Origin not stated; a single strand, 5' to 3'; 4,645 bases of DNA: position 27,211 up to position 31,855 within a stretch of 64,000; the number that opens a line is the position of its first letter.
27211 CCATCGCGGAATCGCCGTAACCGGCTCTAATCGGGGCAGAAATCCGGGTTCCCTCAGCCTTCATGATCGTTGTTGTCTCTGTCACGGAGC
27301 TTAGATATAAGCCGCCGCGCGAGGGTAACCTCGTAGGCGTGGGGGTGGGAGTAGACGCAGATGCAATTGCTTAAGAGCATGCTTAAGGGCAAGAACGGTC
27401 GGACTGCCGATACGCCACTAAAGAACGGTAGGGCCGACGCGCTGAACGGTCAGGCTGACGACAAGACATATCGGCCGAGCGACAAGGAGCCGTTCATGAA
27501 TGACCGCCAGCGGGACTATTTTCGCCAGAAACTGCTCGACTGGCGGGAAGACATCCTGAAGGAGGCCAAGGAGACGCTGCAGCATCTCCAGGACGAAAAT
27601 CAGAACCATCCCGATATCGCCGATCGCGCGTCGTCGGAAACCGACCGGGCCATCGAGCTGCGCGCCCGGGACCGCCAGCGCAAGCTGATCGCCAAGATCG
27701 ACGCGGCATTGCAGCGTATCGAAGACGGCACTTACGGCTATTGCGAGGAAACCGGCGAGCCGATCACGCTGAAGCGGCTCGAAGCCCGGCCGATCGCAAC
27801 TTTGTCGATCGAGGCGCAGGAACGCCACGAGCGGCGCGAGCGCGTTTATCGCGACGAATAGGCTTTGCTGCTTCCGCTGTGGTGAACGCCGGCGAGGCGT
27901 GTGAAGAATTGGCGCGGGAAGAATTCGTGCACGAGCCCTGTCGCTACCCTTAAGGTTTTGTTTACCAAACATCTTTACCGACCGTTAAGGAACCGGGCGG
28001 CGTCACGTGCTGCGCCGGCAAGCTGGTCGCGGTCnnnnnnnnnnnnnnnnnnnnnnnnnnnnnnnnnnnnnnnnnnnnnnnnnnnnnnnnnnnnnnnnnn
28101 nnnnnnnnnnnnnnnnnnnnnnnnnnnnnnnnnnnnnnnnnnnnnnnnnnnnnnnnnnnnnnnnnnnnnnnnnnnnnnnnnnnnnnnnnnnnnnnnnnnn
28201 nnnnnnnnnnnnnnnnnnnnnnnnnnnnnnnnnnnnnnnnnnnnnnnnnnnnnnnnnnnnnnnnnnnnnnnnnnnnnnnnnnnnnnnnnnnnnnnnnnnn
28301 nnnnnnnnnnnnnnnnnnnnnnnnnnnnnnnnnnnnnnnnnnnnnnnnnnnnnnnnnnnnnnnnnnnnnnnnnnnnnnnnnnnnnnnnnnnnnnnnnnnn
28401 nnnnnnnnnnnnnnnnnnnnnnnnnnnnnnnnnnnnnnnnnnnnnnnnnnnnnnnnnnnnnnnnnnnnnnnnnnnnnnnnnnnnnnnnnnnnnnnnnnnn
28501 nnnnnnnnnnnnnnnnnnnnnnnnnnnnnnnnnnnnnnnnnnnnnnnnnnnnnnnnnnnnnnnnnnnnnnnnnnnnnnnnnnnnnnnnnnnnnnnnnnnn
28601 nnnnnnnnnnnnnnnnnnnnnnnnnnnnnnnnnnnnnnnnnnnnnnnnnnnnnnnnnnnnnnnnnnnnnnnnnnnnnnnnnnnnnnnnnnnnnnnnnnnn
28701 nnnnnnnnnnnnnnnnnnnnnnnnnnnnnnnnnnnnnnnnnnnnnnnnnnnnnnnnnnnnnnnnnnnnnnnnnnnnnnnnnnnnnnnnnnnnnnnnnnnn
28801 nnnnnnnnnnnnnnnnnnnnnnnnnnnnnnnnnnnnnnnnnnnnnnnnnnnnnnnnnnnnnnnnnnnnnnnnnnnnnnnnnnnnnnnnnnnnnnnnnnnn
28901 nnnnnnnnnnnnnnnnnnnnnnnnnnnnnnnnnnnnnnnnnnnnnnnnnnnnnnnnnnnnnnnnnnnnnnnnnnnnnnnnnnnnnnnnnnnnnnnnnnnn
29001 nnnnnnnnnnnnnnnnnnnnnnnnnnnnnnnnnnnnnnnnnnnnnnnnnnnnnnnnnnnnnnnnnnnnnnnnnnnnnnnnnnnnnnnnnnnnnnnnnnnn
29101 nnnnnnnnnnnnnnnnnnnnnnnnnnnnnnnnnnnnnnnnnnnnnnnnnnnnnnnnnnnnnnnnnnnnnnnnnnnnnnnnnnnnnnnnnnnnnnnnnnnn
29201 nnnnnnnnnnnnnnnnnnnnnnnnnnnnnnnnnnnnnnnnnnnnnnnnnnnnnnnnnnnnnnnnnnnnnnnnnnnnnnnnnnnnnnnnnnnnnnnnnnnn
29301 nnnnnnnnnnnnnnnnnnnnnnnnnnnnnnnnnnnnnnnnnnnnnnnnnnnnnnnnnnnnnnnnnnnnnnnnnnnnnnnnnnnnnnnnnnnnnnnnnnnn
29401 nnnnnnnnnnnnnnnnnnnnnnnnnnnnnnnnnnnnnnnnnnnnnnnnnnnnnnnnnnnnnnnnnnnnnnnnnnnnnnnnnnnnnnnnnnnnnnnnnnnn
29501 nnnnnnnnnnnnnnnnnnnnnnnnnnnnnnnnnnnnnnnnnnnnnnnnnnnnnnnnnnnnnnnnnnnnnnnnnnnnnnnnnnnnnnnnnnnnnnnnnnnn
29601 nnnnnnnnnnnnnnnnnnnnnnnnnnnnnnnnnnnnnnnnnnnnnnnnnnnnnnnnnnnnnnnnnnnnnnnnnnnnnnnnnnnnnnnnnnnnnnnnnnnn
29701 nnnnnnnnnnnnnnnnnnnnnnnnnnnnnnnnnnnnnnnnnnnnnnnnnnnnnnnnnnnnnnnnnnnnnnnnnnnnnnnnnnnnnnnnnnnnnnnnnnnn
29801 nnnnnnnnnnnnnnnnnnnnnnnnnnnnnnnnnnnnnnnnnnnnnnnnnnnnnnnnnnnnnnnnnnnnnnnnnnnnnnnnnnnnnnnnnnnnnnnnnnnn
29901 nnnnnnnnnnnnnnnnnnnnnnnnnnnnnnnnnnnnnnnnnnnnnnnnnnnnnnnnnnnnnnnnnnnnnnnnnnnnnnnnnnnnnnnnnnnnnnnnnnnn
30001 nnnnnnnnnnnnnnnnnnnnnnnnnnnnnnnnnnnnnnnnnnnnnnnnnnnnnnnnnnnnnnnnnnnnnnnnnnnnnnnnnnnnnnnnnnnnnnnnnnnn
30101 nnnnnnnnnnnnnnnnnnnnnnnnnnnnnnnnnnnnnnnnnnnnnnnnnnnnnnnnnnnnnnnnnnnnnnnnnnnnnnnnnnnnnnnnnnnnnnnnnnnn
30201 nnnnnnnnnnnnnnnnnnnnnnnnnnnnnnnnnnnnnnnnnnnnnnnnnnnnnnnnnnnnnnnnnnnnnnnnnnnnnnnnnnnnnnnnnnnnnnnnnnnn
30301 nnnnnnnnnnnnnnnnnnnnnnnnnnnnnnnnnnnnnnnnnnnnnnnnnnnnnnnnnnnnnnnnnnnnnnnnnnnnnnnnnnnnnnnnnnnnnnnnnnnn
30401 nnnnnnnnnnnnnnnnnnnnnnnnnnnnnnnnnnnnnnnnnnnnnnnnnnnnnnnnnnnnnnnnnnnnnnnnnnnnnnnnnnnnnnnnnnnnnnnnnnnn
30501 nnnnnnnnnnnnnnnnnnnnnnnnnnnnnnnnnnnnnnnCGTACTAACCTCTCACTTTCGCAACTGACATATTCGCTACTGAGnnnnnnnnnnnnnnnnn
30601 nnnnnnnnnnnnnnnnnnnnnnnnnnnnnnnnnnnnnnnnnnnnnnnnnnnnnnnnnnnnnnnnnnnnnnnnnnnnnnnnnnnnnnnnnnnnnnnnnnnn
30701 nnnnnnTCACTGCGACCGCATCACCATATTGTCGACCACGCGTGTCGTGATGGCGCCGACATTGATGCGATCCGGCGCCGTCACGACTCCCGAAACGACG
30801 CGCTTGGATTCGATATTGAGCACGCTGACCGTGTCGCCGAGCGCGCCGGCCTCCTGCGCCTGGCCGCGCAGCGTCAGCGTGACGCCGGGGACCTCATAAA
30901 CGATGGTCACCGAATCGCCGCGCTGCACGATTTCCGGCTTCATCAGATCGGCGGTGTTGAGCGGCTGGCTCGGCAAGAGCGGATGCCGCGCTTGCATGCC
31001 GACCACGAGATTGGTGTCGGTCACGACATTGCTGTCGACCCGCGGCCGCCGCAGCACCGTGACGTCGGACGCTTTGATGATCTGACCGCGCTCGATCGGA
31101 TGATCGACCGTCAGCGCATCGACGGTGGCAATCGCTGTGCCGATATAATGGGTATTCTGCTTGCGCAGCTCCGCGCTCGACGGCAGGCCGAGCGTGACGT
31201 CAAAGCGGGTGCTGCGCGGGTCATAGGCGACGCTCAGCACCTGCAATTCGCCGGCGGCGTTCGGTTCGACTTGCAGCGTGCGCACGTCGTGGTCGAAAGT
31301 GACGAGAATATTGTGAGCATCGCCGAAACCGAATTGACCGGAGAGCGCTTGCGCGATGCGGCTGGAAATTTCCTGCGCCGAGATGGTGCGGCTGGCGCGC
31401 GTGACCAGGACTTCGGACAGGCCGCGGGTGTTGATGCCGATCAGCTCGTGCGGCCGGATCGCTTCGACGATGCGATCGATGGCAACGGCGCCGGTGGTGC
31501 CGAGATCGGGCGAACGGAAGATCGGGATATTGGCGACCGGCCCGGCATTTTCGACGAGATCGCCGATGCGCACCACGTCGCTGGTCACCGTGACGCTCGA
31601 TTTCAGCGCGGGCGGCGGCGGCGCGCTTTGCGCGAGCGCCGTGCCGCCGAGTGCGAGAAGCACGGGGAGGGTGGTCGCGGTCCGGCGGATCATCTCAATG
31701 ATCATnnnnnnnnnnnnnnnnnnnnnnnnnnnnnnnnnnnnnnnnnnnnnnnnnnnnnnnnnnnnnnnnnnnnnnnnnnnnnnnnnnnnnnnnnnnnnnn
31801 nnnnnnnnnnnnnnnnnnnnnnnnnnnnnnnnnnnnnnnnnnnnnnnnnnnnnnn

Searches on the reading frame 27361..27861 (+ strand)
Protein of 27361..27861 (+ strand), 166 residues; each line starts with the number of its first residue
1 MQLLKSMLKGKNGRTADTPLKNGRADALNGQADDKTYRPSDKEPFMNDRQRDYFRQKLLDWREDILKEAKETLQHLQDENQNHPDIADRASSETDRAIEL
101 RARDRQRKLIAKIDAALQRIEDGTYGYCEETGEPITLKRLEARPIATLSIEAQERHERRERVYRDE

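Call 24: search_protein_families(library=pfam, proteins=[window:27361-27861:+], max_evalue=0.001)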
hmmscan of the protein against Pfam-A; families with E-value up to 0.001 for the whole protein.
window:27361-27861:+ (166 aa): 2 families
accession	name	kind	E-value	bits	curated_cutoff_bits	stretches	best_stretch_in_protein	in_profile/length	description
PF21157.2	DksA_N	-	1.5e-31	108.8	27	1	50-120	1-71/71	DnaK suppressor protein DksA, N-terminal domain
PF01258.23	zf-dskA_traR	-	1.6e-12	47.7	24.9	1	123-158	1-36/36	Prokaryotic dksA/traR C4-type zinc finger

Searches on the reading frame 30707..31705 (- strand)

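Call 24: search_protein_families(library=pfam, proteins=[window:30707-31705:-], max_evalue=0.001)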
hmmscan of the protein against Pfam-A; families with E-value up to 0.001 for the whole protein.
window:30707-31705:- (332 aa): 2 families
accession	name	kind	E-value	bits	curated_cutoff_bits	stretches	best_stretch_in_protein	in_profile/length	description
PF13144.11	ChapFlgA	-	3.4e-27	95.3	23.8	1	197-316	3-122/122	Chaperone for flagella basal body P-ring formation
PF08666.17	SAF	-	2.6e-06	28.3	21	1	197-254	3-62/63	SAF domain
